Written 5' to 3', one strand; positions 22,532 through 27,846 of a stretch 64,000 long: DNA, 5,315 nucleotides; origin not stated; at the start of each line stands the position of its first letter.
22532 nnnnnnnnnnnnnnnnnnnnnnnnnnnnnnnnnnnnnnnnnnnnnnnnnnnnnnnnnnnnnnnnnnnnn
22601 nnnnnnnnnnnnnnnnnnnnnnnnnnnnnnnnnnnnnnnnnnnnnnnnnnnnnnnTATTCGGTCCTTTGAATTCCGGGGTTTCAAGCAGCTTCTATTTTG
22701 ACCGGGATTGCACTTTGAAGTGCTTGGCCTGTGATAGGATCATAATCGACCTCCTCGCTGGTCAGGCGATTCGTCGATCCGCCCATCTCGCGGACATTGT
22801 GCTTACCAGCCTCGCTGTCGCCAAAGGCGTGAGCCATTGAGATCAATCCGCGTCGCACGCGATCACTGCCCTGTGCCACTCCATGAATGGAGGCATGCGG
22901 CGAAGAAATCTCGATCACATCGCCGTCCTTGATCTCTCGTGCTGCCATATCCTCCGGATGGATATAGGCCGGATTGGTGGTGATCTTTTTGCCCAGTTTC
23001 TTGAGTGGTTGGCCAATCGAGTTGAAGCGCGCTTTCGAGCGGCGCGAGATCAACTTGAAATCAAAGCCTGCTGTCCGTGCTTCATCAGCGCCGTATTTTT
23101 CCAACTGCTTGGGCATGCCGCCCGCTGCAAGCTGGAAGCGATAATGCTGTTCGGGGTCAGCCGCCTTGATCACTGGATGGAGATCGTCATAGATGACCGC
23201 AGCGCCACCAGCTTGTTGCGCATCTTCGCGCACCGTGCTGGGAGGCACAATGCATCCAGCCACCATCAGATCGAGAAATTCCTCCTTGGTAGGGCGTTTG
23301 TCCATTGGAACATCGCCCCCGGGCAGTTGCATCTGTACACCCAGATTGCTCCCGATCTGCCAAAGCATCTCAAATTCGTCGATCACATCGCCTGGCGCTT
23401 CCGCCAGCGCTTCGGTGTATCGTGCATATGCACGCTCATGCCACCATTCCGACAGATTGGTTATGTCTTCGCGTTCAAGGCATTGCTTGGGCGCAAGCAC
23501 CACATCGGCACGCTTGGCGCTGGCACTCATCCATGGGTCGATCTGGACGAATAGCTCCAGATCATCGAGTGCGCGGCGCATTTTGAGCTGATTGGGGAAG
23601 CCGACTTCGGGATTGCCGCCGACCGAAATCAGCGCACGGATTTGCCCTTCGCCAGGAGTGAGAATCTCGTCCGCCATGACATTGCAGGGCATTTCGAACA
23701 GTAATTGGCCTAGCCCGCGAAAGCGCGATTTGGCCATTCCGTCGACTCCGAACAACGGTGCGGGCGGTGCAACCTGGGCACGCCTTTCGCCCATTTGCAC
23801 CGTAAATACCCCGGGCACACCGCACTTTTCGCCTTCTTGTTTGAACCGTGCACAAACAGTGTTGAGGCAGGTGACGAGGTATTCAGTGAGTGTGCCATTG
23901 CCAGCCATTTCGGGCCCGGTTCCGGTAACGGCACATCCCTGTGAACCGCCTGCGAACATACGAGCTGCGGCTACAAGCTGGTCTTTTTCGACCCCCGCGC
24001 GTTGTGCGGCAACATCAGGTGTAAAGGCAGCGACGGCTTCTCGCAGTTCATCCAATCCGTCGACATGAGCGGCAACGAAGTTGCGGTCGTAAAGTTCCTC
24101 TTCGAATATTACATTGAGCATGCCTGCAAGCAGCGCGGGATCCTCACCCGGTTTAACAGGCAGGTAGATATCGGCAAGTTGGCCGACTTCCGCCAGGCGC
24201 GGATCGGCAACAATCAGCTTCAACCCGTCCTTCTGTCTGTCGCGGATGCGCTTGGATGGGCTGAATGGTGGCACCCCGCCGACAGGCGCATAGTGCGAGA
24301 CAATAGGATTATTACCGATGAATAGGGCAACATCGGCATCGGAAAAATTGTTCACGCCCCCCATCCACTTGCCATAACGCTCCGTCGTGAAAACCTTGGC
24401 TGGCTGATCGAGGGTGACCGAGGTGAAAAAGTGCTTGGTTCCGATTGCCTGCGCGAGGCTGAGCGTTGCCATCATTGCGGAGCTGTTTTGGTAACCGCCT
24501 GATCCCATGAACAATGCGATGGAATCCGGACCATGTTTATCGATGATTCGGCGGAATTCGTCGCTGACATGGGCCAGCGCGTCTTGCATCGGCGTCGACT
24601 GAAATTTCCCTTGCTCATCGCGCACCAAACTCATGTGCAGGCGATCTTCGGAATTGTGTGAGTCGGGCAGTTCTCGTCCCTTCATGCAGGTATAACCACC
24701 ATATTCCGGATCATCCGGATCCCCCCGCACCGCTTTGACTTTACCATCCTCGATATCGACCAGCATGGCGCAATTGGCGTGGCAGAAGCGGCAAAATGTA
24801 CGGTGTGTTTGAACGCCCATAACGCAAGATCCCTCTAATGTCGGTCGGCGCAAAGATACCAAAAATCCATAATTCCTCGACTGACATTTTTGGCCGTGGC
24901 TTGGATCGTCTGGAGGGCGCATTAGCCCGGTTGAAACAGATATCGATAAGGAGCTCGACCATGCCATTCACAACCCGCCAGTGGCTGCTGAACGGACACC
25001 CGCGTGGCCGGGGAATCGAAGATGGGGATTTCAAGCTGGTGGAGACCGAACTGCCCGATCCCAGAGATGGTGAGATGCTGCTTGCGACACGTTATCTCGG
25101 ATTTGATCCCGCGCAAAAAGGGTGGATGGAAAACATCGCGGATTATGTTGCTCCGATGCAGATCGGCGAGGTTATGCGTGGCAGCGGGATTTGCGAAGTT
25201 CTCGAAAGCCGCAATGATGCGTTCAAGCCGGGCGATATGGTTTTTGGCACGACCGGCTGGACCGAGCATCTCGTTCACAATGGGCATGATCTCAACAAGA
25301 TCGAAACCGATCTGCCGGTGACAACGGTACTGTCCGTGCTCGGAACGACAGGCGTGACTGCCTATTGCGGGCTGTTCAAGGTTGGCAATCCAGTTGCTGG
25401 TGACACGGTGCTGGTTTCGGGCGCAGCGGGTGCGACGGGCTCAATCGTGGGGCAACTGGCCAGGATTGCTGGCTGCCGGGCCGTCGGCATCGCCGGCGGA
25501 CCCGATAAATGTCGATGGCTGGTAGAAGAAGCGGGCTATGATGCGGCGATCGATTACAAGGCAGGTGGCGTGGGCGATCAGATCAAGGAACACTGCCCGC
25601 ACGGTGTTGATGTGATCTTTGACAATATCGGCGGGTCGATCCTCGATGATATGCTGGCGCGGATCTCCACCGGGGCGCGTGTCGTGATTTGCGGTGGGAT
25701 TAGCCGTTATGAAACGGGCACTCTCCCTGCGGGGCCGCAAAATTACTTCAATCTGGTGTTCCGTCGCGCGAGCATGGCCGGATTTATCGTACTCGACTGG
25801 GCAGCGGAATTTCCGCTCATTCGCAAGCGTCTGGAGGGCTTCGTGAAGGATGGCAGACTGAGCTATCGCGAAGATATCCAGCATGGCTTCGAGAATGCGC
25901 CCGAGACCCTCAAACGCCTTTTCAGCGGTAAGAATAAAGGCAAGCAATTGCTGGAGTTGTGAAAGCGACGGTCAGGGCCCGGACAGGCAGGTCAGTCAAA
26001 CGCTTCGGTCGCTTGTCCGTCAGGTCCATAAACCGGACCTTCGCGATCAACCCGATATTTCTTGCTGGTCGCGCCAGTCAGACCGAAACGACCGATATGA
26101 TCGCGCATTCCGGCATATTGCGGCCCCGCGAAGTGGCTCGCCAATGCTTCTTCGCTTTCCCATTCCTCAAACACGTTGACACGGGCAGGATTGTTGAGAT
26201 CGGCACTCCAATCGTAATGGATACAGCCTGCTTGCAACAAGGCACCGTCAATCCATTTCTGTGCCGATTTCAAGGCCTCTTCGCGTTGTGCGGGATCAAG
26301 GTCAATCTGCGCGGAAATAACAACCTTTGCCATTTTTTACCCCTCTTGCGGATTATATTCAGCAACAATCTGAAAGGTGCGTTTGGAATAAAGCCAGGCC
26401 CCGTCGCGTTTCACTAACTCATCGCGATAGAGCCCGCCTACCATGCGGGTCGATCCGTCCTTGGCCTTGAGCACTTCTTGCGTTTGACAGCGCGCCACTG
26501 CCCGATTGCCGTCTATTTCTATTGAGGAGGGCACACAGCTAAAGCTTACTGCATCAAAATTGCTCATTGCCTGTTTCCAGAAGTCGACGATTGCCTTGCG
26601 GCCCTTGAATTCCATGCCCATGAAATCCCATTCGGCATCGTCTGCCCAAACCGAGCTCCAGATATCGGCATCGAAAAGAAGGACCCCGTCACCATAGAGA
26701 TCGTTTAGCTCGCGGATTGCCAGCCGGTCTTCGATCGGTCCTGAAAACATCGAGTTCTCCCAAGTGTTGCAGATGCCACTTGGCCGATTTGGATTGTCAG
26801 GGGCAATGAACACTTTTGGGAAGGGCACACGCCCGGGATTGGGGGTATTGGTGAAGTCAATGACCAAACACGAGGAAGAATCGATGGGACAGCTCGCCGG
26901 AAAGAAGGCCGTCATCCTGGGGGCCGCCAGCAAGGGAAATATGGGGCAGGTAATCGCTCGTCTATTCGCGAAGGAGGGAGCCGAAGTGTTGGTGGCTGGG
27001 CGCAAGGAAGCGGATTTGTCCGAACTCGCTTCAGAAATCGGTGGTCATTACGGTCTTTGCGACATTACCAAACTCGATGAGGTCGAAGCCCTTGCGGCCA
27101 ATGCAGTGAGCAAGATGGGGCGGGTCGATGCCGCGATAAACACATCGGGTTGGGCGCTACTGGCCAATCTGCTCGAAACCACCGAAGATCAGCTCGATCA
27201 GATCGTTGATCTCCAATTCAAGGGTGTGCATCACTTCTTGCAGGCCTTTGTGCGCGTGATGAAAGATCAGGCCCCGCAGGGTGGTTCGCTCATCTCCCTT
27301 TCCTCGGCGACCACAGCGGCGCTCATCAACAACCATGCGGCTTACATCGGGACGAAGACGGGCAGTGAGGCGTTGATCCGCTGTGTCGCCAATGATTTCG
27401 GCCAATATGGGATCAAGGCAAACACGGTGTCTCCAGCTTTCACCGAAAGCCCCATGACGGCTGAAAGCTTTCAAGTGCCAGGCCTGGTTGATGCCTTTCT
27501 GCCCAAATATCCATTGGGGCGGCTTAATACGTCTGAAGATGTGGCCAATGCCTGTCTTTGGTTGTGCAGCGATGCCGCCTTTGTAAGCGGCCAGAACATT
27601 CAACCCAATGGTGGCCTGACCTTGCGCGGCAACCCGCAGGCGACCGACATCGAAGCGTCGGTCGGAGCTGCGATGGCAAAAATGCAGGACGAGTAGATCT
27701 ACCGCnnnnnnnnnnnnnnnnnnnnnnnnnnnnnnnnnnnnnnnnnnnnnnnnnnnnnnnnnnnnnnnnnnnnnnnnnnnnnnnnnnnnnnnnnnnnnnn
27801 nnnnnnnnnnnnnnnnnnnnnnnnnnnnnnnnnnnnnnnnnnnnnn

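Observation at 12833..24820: Almost gap-free 12-gene operon coupling a cytoplasmic Mo-bisMGD enzyme, an enone reductase, two ThuA-like proteins, an LEH-like hydrolase and a P450 to an acyl-CoA side-chain module (best candidate for an undescribed system)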

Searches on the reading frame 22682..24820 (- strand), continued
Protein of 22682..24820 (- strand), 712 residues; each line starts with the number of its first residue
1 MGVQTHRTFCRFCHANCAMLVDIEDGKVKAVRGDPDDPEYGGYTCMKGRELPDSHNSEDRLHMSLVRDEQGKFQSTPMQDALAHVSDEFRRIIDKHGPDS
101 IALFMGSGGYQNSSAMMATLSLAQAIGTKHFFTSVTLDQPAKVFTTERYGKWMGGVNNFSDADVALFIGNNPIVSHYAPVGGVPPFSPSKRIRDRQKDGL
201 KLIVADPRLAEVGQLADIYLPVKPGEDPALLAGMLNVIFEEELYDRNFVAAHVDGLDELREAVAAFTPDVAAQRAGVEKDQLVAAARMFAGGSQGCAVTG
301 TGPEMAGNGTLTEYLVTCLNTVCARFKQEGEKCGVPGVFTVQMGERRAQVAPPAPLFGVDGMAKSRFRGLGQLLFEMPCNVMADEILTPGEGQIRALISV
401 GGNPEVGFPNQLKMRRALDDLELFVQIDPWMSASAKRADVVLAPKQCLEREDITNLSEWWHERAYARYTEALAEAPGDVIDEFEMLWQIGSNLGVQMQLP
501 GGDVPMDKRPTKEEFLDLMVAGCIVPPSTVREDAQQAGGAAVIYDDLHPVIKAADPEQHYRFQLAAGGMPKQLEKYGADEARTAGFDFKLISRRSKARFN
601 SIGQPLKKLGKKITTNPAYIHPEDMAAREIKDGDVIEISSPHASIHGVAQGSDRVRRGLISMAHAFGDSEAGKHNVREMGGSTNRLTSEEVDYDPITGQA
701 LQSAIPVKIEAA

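Call 97: get_annotated_region(hit=H10, flank=8000)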
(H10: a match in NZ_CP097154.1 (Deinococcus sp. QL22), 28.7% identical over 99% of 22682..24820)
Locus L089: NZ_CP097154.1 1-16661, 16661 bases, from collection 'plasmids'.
description: Deinococcus sp. QL22 plasmid unnamed6, complete sequence
organism: Deinococcus sp. QL22 (NCBI taxid 2939437)
taxonomy: Bacteria; Deinococcota; Deinococci; Deinococcales; Deinococcaceae; Deinococcus; Deinococcus sp. QL22
host: -; source: -; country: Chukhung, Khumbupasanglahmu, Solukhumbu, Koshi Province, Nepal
typing (MOB-suite, as given by PLSDB): non-mobilizable
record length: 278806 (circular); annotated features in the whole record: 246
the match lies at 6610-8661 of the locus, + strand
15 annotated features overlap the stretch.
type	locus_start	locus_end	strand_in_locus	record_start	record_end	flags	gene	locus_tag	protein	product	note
CDS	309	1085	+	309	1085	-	-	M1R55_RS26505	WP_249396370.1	SDR family oxidoreductase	-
CDS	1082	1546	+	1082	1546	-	-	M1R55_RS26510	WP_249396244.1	MaoC family dehydratase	-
CDS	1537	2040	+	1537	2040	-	-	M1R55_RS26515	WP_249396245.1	Appr-1-p processing protein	-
CDS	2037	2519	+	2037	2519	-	-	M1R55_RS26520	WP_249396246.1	PaaI family thioesterase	-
CDS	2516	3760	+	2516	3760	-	-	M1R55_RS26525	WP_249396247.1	acyl-CoA dehydrogenase family protein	-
CDS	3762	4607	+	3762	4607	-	-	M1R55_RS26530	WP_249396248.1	SDR family oxidoreductase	-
CDS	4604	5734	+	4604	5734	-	-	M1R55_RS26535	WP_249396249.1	phosphotransferase family protein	-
CDS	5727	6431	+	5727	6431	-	-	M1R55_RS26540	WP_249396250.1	histidine phosphatase family protein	-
CDS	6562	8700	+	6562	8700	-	-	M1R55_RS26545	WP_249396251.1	molybdopterin-dependent oxidoreductase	-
CDS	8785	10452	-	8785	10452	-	-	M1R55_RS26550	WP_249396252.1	long-chain-fatty-acid--CoA ligase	-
CDS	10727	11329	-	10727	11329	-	-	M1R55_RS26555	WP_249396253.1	DUF2231 domain-containing protein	-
CDS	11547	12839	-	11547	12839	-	-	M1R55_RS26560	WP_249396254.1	diguanylate cyclase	-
CDS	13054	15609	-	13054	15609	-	-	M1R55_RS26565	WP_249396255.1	GAF domain-containing protein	-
CDS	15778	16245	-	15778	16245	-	-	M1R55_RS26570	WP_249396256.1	hypothetical protein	-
CDS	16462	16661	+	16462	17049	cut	-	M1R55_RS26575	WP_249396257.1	DUF4142 domain-containing protein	-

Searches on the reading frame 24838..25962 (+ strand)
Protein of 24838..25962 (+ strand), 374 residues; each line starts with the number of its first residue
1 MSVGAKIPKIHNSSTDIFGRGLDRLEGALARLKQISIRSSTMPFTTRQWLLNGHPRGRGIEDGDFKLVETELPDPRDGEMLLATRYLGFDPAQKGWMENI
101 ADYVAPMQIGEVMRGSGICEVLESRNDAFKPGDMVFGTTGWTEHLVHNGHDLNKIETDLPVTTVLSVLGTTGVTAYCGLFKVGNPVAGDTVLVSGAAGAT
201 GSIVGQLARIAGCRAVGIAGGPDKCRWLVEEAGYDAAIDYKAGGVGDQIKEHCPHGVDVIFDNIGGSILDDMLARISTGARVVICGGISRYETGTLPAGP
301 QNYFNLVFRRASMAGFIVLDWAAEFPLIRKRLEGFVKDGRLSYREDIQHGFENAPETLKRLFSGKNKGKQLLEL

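Call 7: search_protein_families(library=pfam, proteins=[window:24838-25962:+])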
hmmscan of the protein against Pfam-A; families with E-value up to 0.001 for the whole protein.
window:24838-25962:+ (374 aa): 3 families
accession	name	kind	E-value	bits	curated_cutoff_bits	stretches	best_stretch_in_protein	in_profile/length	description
PF16884.10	ADH_N_2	-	2.1e-34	118.1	31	1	47-155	1-108/108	N-terminal domain of oxidoreductase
PF00107.32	ADH_zinc_N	-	9e-19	68.1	31.8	1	200-326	2-121/129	Zinc-binding dehydrogenase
PF13602.12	ADH_zinc_N_2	-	5e-07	31.1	27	1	233-370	2-132/134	Zinc-binding dehydrogenase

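Call 47: search_protein_families(library=ncbifam, proteins=[window:24961-25962:+], max_evalue=1e-10)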
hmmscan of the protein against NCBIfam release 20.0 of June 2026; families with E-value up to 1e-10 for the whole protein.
window:24961-25962:+ (333 aa): 3 families
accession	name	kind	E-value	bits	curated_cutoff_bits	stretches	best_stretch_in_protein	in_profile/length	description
NF058644.1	CurcmRedCuraProt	equivalog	2e-99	332.9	440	1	6-331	1-331/336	NADPH-dependent curcumin/dihydrocurcumin reductase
TIGR02825.1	B4_12hDH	equivalog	5.3e-63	213.4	579.85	1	5-330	3-325/327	leukotriene B4 12-hydroxydehydrogenase/15-oxo-prostaglandin 13-reductase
TIGR02824.1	quinone_pig3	subfamily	1.1e-19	70.6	296.8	1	24-247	15-240/325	putative NAD(P)H quinone oxidoreductase, PIG3 family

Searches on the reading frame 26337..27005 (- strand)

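Call 7: search_protein_families(library=pfam, proteins=[window:26337-27005:-])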
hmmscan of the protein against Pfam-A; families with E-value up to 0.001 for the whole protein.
window:26337-27005:- (222 aa): 4 families
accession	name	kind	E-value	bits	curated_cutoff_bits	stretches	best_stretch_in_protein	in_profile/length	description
PF13577.12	SnoaL_4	-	2.5e-21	76.4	24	1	91-210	3-126/126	SnoaL-like domain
PF12680.13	SnoaL_2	-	5.5e-08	33.8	27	1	112-175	12-73/102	SnoaL-like domain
PF14534.12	DUF4440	-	1.1e-06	29.5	25.2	1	97-205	1-106/107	Domain of unknown function (DUF4440)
PF13474.12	SnoaL_3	-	2.7e-05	25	22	1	111-193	15-103/121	SnoaL-like domain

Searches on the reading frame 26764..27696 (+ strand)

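Call 7: search_protein_families(library=pfam, proteins=[window:26764-27696:+])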
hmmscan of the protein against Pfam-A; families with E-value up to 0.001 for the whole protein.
window:26764-27696:+ (310 aa): 5 families
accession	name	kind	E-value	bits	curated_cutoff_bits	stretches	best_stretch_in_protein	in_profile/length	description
PF13561.12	adh_short_C2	-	2.1e-51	175.2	27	1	53-286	1-236/236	Enoyl-(Acyl carrier protein) reductase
PF00106.31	adh_short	-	3.3e-32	112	26.6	1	48-236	2-191/195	short chain dehydrogenase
PF08659.16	KR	-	7.1e-07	29.8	22.6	1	57-206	9-161/180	KR domain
PF01488.26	Shikimate_DH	-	1.1e-06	29.2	24.3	1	39-107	5-72/138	Shikimate / quinate 5-dehydrogenase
PF03807.23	F420_oxidored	-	9e-05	23.4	21.6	1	58-112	8-59/94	NADP oxidoreductase coenzyme F420-dependent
